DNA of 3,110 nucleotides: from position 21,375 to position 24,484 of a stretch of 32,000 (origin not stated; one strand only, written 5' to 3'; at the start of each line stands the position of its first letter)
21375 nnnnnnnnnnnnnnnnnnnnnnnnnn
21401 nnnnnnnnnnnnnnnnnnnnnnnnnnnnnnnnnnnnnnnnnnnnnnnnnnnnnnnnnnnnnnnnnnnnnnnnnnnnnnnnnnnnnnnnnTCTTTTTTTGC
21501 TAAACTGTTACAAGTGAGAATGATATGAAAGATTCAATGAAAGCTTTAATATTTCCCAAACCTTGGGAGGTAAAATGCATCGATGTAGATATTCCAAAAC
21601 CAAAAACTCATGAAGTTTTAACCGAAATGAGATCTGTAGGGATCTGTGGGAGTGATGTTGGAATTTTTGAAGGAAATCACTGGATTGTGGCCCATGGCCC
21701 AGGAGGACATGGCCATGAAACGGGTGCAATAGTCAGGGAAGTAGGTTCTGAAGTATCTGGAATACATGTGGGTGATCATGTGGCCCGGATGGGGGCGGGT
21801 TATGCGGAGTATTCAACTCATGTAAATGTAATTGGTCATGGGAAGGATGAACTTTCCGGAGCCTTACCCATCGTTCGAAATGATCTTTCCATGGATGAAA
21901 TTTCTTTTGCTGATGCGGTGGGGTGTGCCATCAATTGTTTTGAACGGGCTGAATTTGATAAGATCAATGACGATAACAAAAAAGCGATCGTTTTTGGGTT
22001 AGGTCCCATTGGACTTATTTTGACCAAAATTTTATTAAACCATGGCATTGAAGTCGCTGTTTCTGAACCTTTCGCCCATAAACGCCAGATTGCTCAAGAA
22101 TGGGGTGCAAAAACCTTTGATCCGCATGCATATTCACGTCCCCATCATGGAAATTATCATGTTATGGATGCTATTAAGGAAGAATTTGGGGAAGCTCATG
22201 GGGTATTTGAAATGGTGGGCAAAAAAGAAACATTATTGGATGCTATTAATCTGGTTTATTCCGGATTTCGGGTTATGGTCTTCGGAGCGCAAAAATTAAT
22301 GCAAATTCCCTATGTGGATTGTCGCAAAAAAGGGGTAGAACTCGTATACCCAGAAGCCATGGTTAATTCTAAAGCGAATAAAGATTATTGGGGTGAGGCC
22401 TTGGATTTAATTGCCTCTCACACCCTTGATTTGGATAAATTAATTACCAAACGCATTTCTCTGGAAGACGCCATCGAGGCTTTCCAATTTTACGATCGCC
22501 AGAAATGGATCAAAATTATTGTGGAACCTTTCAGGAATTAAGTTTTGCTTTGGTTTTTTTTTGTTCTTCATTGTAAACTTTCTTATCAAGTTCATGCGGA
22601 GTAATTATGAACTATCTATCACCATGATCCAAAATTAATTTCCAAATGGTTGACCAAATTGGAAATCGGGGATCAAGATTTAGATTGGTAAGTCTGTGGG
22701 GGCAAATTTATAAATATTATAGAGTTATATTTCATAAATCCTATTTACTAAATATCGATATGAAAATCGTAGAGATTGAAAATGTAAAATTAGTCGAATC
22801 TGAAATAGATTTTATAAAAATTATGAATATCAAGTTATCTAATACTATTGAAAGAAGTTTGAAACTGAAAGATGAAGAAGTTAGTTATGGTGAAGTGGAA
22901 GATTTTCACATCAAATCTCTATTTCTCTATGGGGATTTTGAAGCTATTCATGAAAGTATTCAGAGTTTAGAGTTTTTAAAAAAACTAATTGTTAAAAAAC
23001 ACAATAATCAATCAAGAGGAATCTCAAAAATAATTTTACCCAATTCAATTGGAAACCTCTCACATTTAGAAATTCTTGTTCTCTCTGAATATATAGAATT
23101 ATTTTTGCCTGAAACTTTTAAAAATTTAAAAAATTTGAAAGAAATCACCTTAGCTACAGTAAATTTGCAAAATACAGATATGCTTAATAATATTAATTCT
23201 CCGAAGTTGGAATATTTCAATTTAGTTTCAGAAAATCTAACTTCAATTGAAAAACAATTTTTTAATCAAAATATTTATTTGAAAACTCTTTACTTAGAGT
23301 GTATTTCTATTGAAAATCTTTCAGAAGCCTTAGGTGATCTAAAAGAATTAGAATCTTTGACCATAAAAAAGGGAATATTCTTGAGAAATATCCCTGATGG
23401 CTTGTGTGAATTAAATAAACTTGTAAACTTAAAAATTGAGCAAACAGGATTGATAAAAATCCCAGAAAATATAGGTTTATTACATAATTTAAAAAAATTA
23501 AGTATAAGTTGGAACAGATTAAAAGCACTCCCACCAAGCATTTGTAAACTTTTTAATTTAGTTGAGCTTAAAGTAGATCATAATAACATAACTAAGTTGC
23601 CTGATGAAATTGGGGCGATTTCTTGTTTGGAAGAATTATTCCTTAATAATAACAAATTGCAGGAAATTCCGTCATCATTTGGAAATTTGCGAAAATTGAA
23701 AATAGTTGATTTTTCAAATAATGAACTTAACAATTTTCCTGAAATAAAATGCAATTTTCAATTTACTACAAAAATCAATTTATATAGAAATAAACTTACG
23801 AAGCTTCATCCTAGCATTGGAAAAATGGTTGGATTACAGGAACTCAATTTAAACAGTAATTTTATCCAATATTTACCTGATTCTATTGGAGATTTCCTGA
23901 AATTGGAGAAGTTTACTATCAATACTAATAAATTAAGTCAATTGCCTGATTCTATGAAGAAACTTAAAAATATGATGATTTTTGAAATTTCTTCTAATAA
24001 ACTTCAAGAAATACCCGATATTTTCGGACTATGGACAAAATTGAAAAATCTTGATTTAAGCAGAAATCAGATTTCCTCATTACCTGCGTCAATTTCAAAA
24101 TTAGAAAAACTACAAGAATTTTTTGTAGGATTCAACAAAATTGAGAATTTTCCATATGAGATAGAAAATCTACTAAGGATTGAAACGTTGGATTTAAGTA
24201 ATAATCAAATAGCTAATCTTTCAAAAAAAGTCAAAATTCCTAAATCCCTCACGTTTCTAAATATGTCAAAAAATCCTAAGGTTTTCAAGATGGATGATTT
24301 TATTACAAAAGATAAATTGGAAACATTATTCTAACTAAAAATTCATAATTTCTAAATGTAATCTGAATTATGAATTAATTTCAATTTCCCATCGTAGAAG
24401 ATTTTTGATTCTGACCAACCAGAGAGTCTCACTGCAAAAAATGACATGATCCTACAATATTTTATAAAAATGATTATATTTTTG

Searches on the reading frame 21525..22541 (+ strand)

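Call 55: search_protein_families(library=pfam, proteins=[window:21525-22541:+], max_evalue=0.0001)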
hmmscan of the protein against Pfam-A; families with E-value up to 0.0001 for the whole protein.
window:21525-22541:+ (338 aa): 3 families
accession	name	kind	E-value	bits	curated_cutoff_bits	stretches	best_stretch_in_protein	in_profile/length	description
PF00107.32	ADH_zinc_N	-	1e-10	42.1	31.8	1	161-262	1-98/129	Zinc-binding dehydrogenase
PF08240.17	ADH_N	-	4.6e-10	40.1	23.5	1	28-93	2-68/104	Alcohol dehydrogenase GroES-like domain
PF16912.11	Glu_dehyd_C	-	2.2e-07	31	34.9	1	149-334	29-210/211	Glucose dehydrogenase C-terminus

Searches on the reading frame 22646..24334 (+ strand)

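Call 55: search_protein_families(library=pfam, proteins=[window:22646-24334:+], max_evalue=0.0001)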
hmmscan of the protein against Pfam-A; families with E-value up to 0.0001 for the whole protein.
window:22646-24334:+ (562 aa): 6 families
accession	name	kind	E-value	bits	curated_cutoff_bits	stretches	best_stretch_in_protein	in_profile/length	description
PF23598.1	LRR_14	-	4.7e-39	134.6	40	4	255-331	45-119/353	Leucine-rich repeat region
PF13855.12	LRR_8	-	4.1e-33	113.4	27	5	442-499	2-61/61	Leucine rich repeat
PF12799.13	LRR_4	-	7.5e-25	86.8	27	2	464-502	1-39/44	Leucine Rich repeats (2 copies)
PF00560.39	LRR_1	-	1.6e-14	51.4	20.6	0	328-348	2-23/23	Leucine Rich Repeat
PF23286.1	LRR_13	-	1.9e-09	38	30.1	0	233-311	3-82/210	Disease resistance protein RPS4B-like, leucine-rich repeats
PF23211.1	LRR_LRWD1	-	8.4e-05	22.8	28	0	442-532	22-108/190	Leucine-rich repeat and WD repeat-containing protein 1, LRR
